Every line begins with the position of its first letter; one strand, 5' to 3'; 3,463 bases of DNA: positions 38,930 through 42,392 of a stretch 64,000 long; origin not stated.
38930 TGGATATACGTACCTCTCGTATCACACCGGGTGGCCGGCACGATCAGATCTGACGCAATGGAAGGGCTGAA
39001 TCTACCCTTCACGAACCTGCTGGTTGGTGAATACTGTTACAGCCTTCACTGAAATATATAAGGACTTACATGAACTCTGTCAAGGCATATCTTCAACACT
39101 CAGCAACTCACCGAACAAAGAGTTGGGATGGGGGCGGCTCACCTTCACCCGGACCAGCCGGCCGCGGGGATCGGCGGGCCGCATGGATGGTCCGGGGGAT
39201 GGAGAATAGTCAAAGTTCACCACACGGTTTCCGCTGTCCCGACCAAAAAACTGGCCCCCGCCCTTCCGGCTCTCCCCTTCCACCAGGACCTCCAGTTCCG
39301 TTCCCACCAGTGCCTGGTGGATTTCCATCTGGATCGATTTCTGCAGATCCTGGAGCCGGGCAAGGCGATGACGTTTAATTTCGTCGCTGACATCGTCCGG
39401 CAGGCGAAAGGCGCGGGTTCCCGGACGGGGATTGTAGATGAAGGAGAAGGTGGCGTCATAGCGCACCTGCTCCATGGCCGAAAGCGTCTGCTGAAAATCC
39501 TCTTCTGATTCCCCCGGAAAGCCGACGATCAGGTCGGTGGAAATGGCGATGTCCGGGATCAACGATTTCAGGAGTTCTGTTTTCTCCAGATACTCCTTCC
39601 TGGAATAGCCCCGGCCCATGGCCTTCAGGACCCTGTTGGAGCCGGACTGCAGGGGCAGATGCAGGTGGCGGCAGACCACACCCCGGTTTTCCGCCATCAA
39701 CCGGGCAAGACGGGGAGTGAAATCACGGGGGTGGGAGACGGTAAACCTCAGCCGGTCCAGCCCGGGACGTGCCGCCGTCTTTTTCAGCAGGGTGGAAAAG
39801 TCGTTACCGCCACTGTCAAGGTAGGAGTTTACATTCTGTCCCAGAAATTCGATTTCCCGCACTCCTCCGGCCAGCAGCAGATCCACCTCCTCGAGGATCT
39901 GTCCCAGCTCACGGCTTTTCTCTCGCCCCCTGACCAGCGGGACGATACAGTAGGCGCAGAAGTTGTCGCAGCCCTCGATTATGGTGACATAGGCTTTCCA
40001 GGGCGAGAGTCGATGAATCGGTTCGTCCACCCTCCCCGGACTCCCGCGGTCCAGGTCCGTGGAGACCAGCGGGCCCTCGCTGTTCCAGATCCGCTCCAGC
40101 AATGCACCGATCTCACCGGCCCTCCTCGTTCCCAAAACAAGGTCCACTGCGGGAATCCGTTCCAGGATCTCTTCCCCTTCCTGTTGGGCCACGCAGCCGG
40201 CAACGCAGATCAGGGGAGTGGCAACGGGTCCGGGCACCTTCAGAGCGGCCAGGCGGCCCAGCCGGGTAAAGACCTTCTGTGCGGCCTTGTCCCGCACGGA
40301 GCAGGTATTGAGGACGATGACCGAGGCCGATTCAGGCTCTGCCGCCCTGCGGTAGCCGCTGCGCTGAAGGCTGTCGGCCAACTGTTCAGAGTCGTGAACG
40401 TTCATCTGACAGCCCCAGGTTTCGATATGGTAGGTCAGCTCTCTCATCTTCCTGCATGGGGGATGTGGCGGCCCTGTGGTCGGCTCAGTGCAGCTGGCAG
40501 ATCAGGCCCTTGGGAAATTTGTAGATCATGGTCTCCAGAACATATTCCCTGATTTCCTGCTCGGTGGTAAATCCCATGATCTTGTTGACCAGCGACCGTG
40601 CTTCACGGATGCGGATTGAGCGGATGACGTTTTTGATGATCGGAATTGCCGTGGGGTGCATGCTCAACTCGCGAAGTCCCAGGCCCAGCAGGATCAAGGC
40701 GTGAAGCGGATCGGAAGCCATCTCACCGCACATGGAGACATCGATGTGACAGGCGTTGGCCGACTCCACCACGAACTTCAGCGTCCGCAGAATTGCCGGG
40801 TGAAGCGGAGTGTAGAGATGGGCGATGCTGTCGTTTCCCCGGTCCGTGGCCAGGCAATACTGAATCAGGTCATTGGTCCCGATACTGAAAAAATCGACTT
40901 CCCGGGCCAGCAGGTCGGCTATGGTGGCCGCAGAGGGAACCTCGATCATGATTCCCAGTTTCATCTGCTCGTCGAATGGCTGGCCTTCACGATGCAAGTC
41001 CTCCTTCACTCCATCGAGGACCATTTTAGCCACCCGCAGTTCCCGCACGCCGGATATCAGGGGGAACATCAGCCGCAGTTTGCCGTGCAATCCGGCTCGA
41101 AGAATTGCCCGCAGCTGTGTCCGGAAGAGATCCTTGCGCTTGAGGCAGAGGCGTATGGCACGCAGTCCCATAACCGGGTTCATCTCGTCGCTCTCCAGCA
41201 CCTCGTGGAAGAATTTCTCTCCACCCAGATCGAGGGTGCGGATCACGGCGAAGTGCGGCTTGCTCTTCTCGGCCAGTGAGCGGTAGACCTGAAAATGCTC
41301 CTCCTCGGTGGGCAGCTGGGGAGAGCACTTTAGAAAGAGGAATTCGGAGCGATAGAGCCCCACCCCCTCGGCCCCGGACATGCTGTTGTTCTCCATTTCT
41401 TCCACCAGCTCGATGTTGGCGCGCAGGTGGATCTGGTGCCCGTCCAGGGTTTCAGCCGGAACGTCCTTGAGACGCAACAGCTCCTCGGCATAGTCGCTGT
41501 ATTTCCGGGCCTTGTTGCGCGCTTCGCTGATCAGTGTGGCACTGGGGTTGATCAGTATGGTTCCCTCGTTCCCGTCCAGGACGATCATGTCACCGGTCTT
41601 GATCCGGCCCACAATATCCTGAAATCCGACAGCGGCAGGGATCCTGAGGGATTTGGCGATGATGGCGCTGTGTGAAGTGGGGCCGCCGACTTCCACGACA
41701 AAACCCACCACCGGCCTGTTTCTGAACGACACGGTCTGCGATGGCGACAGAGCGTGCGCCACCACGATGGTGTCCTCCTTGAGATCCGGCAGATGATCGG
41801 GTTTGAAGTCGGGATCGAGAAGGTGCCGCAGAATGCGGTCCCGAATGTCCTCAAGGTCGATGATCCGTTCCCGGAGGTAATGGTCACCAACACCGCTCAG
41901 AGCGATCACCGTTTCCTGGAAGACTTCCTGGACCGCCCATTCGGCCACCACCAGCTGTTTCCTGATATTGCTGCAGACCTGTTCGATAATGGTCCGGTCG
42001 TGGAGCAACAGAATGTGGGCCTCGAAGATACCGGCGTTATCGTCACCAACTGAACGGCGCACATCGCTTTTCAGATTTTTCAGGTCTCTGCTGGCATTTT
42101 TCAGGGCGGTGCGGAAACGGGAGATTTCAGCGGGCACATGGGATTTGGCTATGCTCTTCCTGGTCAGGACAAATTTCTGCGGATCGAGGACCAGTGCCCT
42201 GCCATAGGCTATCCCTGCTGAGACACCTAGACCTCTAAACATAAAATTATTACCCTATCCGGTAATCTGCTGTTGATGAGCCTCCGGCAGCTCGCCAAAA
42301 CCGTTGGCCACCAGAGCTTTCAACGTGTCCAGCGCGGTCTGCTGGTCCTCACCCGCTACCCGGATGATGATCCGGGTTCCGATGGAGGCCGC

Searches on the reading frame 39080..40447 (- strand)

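Call 35: search_protein_families(library=pfam, proteins=[window:39080-40447:-], max_evalue=0.00001)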
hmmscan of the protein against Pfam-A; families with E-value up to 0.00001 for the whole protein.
window:39080-40447:- (455 aa): 3 families
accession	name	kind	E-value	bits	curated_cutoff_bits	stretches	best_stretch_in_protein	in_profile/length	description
PF00919.26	UPF0004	-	2e-30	105.1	27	1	6-106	2-98/98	Uncharacterized protein family UPF0004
PF04055.27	Radical_SAM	-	1.9e-27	96.9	29.5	1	155-323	2-164/166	Radical SAM superfamily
PF01938.26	TRAM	-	1.2e-09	38.4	21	1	379-449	2-61/61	TRAM domain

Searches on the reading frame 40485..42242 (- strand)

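Call 35: search_protein_families(library=pfam, proteins=[window:40485-42242:-], max_evalue=0.00001)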
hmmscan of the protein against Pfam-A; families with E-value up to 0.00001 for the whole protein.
window:40485-42242:- (585 aa): 3 families
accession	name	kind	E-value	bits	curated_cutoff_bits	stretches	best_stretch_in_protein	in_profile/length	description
PF02896.24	PEP-utilizers_C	-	1.2e-104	350.1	22.8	1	255-543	4-291/293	PEP-utilising enzyme, PEP-binding domain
PF05524.18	PEP-utilisers_N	-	6.9e-31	107.4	24.4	1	3-126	1-121/121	PEP-utilising enzyme, N-terminal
PF00391.29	PEP-utilizers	-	9.7e-21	73.6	23.1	1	155-227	2-72/72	PEP-utilising enzyme, mobile domain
